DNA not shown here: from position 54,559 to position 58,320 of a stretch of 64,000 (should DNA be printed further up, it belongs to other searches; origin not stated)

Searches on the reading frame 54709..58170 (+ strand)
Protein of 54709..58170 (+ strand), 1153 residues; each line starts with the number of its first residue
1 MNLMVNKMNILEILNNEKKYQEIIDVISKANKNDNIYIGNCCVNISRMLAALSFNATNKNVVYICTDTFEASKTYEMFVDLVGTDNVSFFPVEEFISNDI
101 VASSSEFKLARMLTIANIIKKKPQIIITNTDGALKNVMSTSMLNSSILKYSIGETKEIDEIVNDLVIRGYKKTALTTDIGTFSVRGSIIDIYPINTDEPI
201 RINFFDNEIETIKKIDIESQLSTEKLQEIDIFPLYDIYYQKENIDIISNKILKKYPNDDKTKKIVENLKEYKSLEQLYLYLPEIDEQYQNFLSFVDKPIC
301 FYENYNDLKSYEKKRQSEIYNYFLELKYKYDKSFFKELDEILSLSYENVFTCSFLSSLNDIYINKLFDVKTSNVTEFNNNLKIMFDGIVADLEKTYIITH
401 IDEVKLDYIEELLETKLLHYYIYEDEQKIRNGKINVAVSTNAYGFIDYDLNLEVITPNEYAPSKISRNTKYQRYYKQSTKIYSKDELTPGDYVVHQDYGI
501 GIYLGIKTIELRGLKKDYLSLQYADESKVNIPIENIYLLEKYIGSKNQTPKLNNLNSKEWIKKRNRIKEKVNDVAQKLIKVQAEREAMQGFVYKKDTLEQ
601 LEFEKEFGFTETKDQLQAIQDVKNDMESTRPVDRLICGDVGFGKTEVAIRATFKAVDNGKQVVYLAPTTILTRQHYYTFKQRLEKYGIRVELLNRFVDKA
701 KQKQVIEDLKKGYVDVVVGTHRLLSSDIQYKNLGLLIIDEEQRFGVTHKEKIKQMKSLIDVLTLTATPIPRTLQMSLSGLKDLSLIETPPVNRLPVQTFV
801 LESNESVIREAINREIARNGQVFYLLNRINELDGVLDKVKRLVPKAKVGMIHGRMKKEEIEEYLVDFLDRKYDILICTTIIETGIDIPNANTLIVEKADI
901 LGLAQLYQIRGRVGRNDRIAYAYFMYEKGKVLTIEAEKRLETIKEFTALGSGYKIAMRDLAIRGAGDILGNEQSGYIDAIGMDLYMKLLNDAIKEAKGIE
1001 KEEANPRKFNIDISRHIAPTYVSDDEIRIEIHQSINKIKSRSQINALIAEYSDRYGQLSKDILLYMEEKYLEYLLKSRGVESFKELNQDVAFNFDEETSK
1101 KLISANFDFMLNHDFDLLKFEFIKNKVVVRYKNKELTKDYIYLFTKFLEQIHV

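Call 87: search_protein_families(library=pfam, max_evalue=0.00001, proteins=[window:54709-58170:+])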
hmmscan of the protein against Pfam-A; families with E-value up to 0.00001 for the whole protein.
window:54709-58170:+ (1153 aa): 7 families
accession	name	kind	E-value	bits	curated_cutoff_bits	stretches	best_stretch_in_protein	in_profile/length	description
PF00270.35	DEAD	-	1.2e-26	93.8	26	1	612-774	1-165/167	DEAD/DEAH box helicase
PF00271.37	Helicase_C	-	2.9e-23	82.7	23.5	1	810-916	8-109/110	Helicase conserved C-terminal domain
PF17757.6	UvrB_inter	-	4.3e-23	81.7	22.9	1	150-233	3-87/91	UvrB interaction domain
PF02559.22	CarD_TRCF_RID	-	1.2e-18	67.4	23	1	487-543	1-57/57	CarD-like/TRCF RID domain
PF04851.21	ResIII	-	3.4e-11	43.8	22.5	1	613-768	6-162/164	Type III restriction enzyme, res subunit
PF03461.20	TRCF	-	1.3e-10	42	25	1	1012-1101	2-91/95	TRCF domain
PF22590.2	Cas3-like_C_2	-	2.1e-07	31.6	27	1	820-918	3-106/106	CRISPR-associated nuclease/helicase Cas3, C-terminal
